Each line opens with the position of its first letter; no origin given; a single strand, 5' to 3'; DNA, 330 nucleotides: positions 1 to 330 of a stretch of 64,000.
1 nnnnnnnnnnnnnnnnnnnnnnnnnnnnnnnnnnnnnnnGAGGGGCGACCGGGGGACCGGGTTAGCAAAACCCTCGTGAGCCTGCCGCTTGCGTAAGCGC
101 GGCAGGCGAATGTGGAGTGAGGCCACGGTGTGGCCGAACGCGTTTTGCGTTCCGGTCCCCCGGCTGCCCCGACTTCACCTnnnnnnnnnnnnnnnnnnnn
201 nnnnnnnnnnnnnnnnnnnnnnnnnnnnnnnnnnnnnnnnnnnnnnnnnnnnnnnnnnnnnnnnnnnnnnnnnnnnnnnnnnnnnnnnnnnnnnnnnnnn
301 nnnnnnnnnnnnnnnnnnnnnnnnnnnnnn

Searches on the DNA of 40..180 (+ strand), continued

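Call 48: search_with_rna_model(model_id=R1, sources=[L162, L163, L164, L165, L166, L167, L168, L169, L170, L171, L172, L173, L174, L175, L176, L177, L178, L179, L180, L181, L182, L183, L184, L185, L186, L187, L188, L189, L190, L191, L192, L193, L194, L195, L196, L197, L198, L199, L200, L201], max_evalue=0.1)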
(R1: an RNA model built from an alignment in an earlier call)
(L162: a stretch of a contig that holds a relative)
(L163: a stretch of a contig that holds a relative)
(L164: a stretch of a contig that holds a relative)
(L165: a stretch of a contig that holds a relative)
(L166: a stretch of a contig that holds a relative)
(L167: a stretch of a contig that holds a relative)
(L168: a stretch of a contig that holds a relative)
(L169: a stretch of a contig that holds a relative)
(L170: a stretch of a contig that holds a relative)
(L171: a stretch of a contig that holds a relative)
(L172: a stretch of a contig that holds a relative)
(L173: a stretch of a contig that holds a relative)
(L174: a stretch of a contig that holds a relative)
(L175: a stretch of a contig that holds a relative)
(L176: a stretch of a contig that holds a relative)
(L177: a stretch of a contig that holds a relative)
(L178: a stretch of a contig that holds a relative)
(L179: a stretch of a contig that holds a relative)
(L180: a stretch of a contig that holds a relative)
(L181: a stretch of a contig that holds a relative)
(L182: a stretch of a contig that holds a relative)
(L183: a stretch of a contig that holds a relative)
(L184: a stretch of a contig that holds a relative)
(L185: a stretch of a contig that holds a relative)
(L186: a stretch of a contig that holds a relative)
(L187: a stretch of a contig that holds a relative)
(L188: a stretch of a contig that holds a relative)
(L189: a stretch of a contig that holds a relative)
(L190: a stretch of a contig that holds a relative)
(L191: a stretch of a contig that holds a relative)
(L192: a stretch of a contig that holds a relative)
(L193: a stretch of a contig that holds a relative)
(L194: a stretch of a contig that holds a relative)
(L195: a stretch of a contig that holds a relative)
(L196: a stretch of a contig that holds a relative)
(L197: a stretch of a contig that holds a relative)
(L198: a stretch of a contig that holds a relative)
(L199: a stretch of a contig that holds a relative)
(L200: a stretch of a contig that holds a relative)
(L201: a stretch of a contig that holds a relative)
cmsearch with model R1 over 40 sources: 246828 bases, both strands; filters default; matches with E-value up to 0.1: 50.
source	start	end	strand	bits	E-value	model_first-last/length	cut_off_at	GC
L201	1281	1423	+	129.8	3.8e-22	1-145/145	no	0.76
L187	6338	6481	-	127.7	9.7e-22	1-145/145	no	0.7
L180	13370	13515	+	124.9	3.1e-21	1-145/145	no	0.73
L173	692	834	+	122.2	1e-20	1-145/145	no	0.68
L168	5232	5376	-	120.2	2.5e-20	1-145/145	no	0.7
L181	6196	6341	+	119.9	2.7e-20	1-145/145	no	0.66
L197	1369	1513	+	117.9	6.5e-20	1-145/145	no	0.69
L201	455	596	-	117.7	7.2e-20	1-145/145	no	0.76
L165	2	134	+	117.6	7.4e-20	11-145/145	no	0.67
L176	1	125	-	117.3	8.6e-20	1-125/145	3'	0.7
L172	978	1122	-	114.2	3.2e-19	1-145/145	no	0.72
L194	5222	5365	+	112.7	6.1e-19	1-145/145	no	0.73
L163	7062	7199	-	111.1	1.2e-18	1-145/145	no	0.7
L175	1664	1808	-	109.9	2.1e-18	1-145/145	no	0.69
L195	1829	1974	+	109.8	2.2e-18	1-145/145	no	0.7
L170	888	1029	-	109.3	2.7e-18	1-145/145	no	0.75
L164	436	551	-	108.6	3.6e-18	11-126/145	no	0.73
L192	3091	3211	+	108.4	4e-18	1-121/145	3'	0.74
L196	9653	9795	-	105.9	1.2e-17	1-145/145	no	0.66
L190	966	1102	+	105.1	1.6e-17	1-145/145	no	0.69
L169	761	904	+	103.5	3.2e-17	1-145/145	no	0.67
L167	87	201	-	103.2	3.7e-17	11-126/145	no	0.69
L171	3882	4022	+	102.6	4.9e-17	1-145/145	no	0.72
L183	614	755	+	101.7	7.2e-17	1-145/145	no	0.67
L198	475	618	+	99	2.3e-16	1-145/145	no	0.71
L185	563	709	-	98.8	2.5e-16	1-145/145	no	0.69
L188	6199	6342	+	95.3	1.1e-15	1-145/145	no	0.67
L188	1579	1723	+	95.1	1.2e-15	1-145/145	no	0.68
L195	5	141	-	93.4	2.6e-15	1-145/145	no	0.71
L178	2696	2836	+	92.9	3.2e-15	1-145/145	no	0.67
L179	1467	1604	-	92.4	4e-15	1-145/145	no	0.79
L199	1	102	+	90.7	8.3e-15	42-145/145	5'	0.74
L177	1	140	+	90.1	1e-14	1-145/145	no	0.76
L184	3447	3586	-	90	1.1e-14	1-145/145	no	0.71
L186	13854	13973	+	87.4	3.5e-14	1-121/145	3'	0.67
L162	10718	10815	+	84.6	1.2e-13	1-98/145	3'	0.73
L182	1997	2143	-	83.2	2.1e-13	1-145/145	no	0.64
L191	1869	2010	+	79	1.3e-12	1-145/145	no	0.68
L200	427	564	+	78.5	1.6e-12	1-145/145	no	0.65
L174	2593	2734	+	76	4.7e-12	1-145/145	no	0.7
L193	1674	1816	+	71.6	3.1e-11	1-145/145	no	0.71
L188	12040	12177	+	67.1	2.2e-10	1-145/145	no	0.67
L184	7215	7380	-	66.7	2.6e-10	1-145/145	no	0.67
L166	1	89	+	63.8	9.2e-10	47-136/145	5'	0.78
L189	5240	5369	-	63.7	9.3e-10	14-145/145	5'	0.67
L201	1042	1207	-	62.1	1.9e-09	1-145/145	no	0.63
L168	5380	5520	+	59.6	5.7e-09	1-145/145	no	0.61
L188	1058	1198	-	54.5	5.1e-08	1-145/145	no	0.66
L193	1449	1637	-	54.1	5.9e-08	1-145/145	no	0.63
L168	5605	5830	+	35.3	0.0002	1-145/145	no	0.6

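Call 97: search_with_rna_model(model_id=R1, sources=[L202, L203, L204, L205, L206, L207, L208, L209, L210, L211, L212, L213], max_evalue=1)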
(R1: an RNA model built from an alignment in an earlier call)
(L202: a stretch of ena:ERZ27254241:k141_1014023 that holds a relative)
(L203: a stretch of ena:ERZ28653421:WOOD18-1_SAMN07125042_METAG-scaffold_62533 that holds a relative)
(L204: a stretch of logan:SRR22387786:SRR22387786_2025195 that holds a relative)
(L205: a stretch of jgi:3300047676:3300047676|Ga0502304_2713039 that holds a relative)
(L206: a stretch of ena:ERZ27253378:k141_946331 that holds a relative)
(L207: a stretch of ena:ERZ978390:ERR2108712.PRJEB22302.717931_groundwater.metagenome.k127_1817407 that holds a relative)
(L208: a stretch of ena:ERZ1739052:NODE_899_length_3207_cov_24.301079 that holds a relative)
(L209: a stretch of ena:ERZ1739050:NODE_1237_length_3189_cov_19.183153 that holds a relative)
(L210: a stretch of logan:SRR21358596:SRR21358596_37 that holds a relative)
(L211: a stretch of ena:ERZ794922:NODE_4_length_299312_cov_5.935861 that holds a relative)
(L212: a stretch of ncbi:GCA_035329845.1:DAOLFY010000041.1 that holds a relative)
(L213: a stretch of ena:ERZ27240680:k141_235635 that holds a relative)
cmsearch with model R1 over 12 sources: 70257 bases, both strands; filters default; matches with E-value up to 1: 0.
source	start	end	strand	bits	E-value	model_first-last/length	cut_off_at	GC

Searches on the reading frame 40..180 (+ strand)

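Call 86: search_protein_families(library=ncbifam, proteins=[L195:231-1709:+], max_evalue=0.01)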
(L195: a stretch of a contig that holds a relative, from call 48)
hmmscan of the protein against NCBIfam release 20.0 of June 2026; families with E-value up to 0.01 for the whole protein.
L195:231-1709:+ (492 aa): 2 families
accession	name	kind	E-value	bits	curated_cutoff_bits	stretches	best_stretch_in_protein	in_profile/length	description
NF047446.1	barrel_OmpL47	domain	6e-11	42.6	40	1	428-468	27-68/68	OmpL47-type beta-barrel domain-containing protein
NF047441.1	Lepto_OmpL47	equivalog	2.2e-10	40.7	250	2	319-393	102-177/336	multi-beta-barrel domain surface protein OmpL47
